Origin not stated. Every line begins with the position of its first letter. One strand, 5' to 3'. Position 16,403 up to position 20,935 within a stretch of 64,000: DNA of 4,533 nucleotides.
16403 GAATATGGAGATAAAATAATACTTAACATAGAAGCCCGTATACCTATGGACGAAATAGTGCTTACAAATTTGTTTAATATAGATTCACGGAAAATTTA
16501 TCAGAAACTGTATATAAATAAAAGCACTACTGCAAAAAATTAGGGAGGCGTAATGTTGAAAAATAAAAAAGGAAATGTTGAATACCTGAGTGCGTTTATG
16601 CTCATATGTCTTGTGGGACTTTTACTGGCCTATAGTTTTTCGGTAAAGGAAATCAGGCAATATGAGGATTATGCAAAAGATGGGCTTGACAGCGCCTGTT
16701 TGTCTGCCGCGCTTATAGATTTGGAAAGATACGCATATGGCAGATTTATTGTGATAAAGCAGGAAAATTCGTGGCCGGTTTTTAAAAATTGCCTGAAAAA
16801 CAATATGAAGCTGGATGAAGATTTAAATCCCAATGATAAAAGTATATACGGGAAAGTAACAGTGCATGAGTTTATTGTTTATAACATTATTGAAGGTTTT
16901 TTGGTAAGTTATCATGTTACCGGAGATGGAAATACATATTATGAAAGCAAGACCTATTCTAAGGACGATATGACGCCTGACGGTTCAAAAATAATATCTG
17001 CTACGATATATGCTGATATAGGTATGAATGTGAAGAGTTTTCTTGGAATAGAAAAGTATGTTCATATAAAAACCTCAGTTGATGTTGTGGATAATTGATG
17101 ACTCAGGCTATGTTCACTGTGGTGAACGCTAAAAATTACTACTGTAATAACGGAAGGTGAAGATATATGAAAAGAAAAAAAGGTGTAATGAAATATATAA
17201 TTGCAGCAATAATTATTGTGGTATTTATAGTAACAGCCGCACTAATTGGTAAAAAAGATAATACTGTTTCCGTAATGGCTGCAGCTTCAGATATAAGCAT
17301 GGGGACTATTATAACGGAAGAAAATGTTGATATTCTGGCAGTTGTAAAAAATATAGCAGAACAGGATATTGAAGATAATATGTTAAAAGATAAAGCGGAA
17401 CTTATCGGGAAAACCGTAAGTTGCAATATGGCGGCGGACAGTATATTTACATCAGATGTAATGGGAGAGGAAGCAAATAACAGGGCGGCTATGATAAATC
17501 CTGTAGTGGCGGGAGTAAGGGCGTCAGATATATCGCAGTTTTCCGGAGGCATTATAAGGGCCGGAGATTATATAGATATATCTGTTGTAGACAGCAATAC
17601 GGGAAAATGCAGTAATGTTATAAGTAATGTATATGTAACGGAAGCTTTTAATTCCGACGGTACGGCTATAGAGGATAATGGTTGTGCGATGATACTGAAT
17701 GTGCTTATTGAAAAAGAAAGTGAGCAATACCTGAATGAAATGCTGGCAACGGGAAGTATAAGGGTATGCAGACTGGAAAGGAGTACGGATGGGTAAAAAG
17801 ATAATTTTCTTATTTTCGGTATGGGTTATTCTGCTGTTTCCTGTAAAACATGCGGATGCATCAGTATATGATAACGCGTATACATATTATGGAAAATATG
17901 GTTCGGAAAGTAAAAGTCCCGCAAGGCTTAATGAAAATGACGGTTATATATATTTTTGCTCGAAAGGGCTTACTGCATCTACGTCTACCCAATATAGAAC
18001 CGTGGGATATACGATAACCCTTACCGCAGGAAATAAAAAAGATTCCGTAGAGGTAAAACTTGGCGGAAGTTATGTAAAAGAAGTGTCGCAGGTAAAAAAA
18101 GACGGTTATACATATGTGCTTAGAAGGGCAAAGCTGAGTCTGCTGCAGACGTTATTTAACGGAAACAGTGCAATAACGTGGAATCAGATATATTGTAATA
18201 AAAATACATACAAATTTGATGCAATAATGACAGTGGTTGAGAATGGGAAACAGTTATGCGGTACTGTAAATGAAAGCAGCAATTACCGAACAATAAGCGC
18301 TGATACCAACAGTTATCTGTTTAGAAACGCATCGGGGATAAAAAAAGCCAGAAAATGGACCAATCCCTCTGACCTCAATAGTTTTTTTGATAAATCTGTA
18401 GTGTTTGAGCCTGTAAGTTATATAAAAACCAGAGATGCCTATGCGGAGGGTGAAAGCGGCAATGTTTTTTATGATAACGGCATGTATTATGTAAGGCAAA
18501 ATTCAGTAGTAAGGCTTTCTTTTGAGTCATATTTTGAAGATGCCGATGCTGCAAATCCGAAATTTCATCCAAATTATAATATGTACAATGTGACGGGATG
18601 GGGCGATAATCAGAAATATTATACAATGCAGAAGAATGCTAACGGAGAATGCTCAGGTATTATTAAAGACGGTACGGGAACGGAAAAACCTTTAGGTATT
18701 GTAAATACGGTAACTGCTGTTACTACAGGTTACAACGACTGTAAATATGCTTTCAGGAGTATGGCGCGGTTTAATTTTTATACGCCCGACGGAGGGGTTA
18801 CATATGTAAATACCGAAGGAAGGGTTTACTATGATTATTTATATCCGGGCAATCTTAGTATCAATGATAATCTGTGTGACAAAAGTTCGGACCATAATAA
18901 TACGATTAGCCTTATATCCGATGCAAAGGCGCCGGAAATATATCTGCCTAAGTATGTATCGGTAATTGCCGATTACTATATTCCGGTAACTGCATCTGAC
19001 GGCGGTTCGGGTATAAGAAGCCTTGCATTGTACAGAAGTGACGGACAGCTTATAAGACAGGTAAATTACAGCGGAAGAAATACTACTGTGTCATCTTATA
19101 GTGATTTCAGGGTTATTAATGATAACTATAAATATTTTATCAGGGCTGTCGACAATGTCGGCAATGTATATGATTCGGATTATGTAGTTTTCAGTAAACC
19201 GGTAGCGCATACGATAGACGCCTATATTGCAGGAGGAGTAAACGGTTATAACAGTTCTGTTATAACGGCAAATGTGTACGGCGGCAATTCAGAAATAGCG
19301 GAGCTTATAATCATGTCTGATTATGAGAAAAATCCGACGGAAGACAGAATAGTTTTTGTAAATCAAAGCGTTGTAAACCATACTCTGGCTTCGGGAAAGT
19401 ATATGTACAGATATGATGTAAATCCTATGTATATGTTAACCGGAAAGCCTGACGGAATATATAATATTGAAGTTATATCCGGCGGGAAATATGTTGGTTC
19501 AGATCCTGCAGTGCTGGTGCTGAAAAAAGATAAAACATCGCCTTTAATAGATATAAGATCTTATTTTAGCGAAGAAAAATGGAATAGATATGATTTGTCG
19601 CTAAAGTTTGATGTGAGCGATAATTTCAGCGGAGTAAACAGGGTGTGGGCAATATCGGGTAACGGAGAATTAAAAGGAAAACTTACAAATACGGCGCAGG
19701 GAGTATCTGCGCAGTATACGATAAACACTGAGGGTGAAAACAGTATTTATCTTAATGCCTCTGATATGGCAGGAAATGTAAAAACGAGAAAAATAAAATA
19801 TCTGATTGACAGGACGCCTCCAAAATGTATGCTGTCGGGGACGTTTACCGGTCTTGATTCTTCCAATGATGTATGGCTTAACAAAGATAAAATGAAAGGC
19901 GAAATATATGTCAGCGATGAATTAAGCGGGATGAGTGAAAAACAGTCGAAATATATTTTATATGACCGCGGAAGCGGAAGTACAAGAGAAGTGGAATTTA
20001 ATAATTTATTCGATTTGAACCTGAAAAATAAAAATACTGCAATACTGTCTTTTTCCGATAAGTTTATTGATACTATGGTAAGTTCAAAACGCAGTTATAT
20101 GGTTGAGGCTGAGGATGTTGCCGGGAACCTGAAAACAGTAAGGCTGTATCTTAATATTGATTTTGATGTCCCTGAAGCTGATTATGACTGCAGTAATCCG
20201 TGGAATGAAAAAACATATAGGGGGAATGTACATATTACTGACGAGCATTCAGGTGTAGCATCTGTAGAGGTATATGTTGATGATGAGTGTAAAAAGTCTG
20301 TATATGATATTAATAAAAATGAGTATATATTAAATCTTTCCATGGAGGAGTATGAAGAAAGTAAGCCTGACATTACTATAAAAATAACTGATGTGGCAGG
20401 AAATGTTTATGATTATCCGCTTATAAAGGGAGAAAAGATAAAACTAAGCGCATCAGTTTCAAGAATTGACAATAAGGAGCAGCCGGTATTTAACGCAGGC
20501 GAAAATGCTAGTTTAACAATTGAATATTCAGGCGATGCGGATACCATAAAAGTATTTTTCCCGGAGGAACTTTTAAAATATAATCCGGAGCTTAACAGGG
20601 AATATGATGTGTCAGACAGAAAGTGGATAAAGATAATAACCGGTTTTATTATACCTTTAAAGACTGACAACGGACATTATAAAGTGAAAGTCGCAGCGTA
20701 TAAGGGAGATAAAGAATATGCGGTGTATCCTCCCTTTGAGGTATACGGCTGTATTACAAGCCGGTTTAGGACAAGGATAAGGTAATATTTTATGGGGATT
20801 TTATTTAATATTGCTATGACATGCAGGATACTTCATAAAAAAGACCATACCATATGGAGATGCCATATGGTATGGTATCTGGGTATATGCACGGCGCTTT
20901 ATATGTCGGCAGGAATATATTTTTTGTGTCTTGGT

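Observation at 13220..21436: Nine-gene monoderm Tad/Flp-like (type IVc) filament operon with unusual composition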

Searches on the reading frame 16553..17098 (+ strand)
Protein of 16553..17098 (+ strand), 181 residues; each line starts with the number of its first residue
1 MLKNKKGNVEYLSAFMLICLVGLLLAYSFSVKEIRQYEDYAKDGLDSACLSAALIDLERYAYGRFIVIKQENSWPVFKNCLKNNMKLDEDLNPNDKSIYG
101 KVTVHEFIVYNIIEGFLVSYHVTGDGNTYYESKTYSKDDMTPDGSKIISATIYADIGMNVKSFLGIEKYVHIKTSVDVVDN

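Call 3: search_protein_families(library=pfam, proteins=[window:16553-17098:+], max_evalue=1)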
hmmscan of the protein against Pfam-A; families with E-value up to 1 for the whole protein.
window:16553-17098:+ (181 aa): 0 families

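Call 4: search_protein_families(library=ncbifam, proteins=[window:16553-17098:+], max_evalue=1)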
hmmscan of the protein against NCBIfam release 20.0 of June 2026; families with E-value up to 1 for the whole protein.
window:16553-17098:+ (181 aa): 0 families

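Call 52: search_protein_families(library=pfam, alignment_id=A6, max_evalue=0.1)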
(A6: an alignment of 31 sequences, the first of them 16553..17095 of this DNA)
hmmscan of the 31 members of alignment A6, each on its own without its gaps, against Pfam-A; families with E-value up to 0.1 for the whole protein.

A. member 1, window:16553-17095:+ (181 aa): 0 families

B. families by the number of members that match (of 31 scanned): 10 families
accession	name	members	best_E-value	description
PF18220.6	BspA_v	1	0.0008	Adhesin BspA variable domain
PF03958.22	Secretin_N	1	0.0018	Bacterial type II/III secretion system short domain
PF19571.5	ACT_8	1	0.014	ACT domain pair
PF11893.13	DUF3413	1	0.03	Domain of unknown function (DUF3413)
PF16395.11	DUF5004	1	0.046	Domain of unknown function (DUF5004)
PF19529.4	DUF6057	1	0.047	Family of unknown function (DUF6057)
PF13400.11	Tad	1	0.047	Putative Flp pilus-assembly TadE/G-like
PF23535.1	Microp_apicomplexa_21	1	0.05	Apicomplexa microprotein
PF01712.25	dNK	1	0.073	Deoxynucleoside kinase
PF24205.1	Antiholin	1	0.099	T4-like virus antiholin family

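Call 82: search_solved_structures(query=A6, max_evalue=10)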
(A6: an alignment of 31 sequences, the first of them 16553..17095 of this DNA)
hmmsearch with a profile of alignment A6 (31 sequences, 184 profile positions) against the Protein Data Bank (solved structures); distinct sequences matched with E-value up to 10: 1.
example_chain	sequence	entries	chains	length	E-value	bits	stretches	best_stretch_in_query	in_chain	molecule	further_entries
6fwv_A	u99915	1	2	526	0.073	15.7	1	107-157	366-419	Collagen Adhesion protein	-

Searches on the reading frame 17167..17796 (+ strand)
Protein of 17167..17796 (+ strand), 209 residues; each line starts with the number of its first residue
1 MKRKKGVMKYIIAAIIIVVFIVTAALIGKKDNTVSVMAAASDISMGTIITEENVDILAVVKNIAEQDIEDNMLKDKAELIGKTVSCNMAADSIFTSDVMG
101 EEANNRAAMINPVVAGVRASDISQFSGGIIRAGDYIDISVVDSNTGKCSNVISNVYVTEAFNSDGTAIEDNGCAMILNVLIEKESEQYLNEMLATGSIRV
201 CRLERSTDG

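Call 3: search_protein_families(library=pfam, proteins=[window:17167-17796:+], max_evalue=1)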
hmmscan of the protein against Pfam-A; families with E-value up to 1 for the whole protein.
window:17167-17796:+ (209 aa): 3 families
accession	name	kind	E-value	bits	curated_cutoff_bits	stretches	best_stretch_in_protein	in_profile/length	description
PF08666.17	SAF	-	4.1e-06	27.7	21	1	37-97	4-60/63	SAF domain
PF02882.25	THF_DHG_CYH_C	-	0.058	13.2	27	1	23-117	52-140/160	Tetrahydrofolate dehydrogenase/cyclohydrolase, NAD(P)-binding domain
PF16976.10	RcpC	-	0.24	11.8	28.8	0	126-154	24-53/114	Flp pilus assembly protein RcpC/CpaB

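Call 4: search_protein_families(library=ncbifam, proteins=[window:17167-17796:+], max_evalue=1)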
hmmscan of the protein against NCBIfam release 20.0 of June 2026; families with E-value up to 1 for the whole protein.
window:17167-17796:+ (209 aa): 3 families
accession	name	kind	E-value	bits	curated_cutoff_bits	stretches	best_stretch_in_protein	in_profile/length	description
TIGR03177.1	pilus_cpaB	equivalog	1.2e-06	28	71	1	28-151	31-155/262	Flp pilus assembly protein CpaB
TIGR03170.1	flgA_cterm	equivalog_domain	7.8e-05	22.6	54.65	1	31-97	10-72/137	flagellar basal body P-ring formation chaperone FlgA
NF041435.1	UmoD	subfamily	0.02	14.5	150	1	9-74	7-74/158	UmoD family flagellar biogenesis regulator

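Call 53: search_protein_families(library=pfam, alignment_id=A7, max_evalue=0.1)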
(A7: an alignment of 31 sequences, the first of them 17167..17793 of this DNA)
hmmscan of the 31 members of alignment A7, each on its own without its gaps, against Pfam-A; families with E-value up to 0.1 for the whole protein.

A. member 1, window:17167-17793:+ (209 aa): 2 families
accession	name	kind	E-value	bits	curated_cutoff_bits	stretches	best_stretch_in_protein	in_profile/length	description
PF08666.17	SAF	-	4.1e-06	27.7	21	1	37-97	4-60/63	SAF domain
PF02882.25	THF_DHG_CYH_C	-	0.058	13.2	27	1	23-117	52-140/160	Tetrahydrofolate dehydrogenase/cyclohydrolase, NAD(P)-binding domain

B. families by the number of members that match (of 31 scanned): 13 families
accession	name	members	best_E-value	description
PF08666.17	SAF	24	3.1e-07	SAF domain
PF16976.10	RcpC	11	3.4e-08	Flp pilus assembly protein RcpC/CpaB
PF13144.11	ChapFlgA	6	0.00034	Chaperone for flagella basal body P-ring formation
PF11095.14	Gemin7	1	0.001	Gem-associated protein 7 (Gemin7)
PF17359.7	DUF5385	1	0.0099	Family of unknown function (DUF5385)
PF19304.4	PGDH_inter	1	0.022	D-3-phosphoglycerate dehydrogenase intervening domain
PF00499.25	Oxidored_q3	1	0.024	NADH-ubiquinone/plastoquinone oxidoreductase chain 6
PF22834.3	Polo_box_4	1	0.034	Polo box domain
PF05340.17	DUF740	1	0.039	Protein of unknown function (DUF740)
PF25410.1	PH_34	1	0.046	PH-like domain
PF25587.1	Rv2743c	1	0.056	Rv2743c family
PF02882.25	THF_DHG_CYH_C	1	0.058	Tetrahydrofolate dehydrogenase/cyclohydrolase, NAD(P)-binding domain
PF02261.22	Asp_decarbox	1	0.071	Aspartate decarboxylase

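Call 81: search_solved_structures(query=A7, max_evalue=1)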
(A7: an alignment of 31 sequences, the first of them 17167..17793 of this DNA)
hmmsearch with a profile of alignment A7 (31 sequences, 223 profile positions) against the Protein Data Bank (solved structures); distinct sequences matched with E-value up to 1: 2.
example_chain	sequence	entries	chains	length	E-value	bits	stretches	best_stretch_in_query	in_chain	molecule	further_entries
3frn_A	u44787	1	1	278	0.008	18.8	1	45-121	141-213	Flagellar protein FlgA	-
6ynw_d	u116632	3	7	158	0.92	12.1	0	65-99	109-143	subunit delta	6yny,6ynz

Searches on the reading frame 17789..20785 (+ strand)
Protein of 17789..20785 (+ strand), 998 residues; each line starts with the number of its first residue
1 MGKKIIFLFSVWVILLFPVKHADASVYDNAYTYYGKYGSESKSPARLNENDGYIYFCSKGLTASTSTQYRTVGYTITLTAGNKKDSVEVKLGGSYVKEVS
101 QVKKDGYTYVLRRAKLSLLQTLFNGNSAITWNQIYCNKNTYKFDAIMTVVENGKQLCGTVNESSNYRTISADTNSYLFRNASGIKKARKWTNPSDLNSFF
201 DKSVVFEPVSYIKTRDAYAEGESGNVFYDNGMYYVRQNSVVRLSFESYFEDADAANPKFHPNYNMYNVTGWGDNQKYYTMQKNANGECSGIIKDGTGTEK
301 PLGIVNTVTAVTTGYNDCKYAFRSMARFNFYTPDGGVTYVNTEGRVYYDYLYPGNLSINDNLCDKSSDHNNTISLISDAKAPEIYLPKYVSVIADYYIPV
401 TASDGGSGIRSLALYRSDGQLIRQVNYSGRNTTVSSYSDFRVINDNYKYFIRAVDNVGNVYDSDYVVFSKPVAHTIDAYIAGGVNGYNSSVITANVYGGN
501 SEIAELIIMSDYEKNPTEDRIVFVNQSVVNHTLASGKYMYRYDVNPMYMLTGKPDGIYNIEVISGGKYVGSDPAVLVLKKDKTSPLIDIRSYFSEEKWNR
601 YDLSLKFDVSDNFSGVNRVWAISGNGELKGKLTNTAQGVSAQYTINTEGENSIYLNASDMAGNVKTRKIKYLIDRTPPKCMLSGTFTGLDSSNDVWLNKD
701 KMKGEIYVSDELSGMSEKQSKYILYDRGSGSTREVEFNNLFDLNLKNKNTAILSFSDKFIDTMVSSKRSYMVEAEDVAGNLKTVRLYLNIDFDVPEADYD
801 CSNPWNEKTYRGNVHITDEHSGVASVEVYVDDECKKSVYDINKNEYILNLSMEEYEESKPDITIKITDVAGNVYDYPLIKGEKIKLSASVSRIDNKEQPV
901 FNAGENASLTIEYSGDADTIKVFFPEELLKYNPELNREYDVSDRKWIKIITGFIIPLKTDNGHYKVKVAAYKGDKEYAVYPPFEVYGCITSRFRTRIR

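Call 3: search_protein_families(library=pfam, proteins=[window:17789-20785:+], max_evalue=1)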
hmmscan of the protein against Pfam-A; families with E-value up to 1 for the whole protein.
window:17789-20785:+ (998 aa): 5 families
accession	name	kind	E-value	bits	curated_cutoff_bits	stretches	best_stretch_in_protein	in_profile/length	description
PF19077.6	Big_13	-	2.5e-06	28.3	27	1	625-674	49-101/102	Bacterial Ig-like domain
PF17957.7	Big_7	-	0.003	18.6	24.1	0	814-853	24-59/70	Bacterial Ig domain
PF23861.1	Ribophorin_II_2nd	-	0.038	14.6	23.4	0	954-978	70-94/105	Ribophorin II second domain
PF00801.26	PKD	-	0.094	13.2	23.5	0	65-88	49-73/80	PKD domain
PF11324.13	DUF3126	-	0.42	10.9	25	0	75-106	17-49/63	Protein of unknown function (DUF3126)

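Call 4: search_protein_families(library=ncbifam, proteins=[window:17789-20785:+], max_evalue=1)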
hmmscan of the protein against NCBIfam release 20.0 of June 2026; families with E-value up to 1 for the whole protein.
window:17789-20785:+ (998 aa): 1 family
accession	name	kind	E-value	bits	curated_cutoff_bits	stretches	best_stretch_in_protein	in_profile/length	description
NF047446.1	barrel_OmpL47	domain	4.7e-05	23.8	40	1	606-667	8-61/68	OmpL47-type beta-barrel domain-containing protein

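Call 5: find_encoding_contigs(protein=window:17789-20785:+, flank=10000, max_places=6)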
Protein window:17789-20785:+ (998 aa): no gene with exactly this product is on record in the collection.

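Call 88: predict_structure(alignment_id=A8)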
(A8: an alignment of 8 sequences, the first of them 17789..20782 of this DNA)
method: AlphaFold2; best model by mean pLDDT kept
length: 998 residues; sequences in the alignment: 8
mean_pLDDT: 51.1   pTM: 0.31
mean pLDDT of the five models: 51.1, 50.8, 50.4, 50.2, 48.7
residues with pLDDT >= 90: 1; 70-90: 172; 50-70: 298; < 50: 527
segments of 3 or more residues with pLDDT < 50: 1-3, 17-25, 40-42, 63-68, 150-223, 240-373, 388-394, 468-582, 591-602, 633-635, 671-754, 760-794, 836-838, 840-845, 895-899, 986-998
pLDDT, mean of each block of 10 residues (from residue 1): 56 52 55 65 58 71 49 66 68 69 70 75 62 56 56 40 29 28 43 42 27 31 56 57 41 34 34 36 33 35 32 28 35 42 37 28 29 54 65 54 78 79 77 67 63 78 59 34 33 33 34 36 35 34 37 39 40 33 57 37 58 62 63 51 57 68 64 34 28 35 39 41 44 43 44 49 45 43 41 49 53 57 60 48 49 55 64 59 76 54 69 84 79 79 81 67 73 79 55 39
secondary structure, 60 per line:
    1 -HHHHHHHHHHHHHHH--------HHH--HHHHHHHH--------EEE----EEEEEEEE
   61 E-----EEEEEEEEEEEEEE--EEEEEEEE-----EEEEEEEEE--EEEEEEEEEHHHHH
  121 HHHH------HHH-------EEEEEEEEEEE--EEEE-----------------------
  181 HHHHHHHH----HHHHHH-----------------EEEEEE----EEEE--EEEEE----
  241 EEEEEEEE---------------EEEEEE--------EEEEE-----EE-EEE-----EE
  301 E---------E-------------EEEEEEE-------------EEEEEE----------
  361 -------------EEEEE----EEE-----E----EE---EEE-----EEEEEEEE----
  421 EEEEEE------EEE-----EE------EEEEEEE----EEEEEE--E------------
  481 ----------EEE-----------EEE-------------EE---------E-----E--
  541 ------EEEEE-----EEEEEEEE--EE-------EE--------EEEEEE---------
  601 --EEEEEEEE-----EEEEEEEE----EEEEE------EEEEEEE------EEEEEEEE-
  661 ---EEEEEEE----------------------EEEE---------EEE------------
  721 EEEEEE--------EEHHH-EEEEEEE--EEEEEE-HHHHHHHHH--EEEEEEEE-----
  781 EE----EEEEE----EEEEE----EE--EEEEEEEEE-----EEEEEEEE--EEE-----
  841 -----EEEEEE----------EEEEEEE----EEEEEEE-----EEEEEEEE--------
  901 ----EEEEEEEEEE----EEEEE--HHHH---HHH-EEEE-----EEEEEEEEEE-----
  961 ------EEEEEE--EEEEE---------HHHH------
elements in order (helices of 4 or more, strands of 3 or more residues): H2-16 H30-37 E46-48 E53-61 E67-80 E83-90 E96-104 E107-115 H116-124 E141-151 E154-157 H181-188 H193-198 E216-221 E226-229 E232-236 E241-248 E264-269 E278-282 E291-293 E299-301 E325-331 E345-350 E374-378 E383-385 E401-403 E409-416 E421-426 E433-435 E449-455 E460-465 E491-493 E505-507 E547-551 E557-564 E586-591 E603-610 E616-623 E628-632 E639-645 E652-659 E664-670 E693-696 E706-708 E721-726 E741-747 E750-755 H757-765 E768-775 E787-791 E796-800 E809-817 E823-830 E833-835 E846-851 E862-868 E873-879 E885-892 E905-914 E919-923 H926-929 E937-940 E946-955 E967-972 E975-979 H989-992
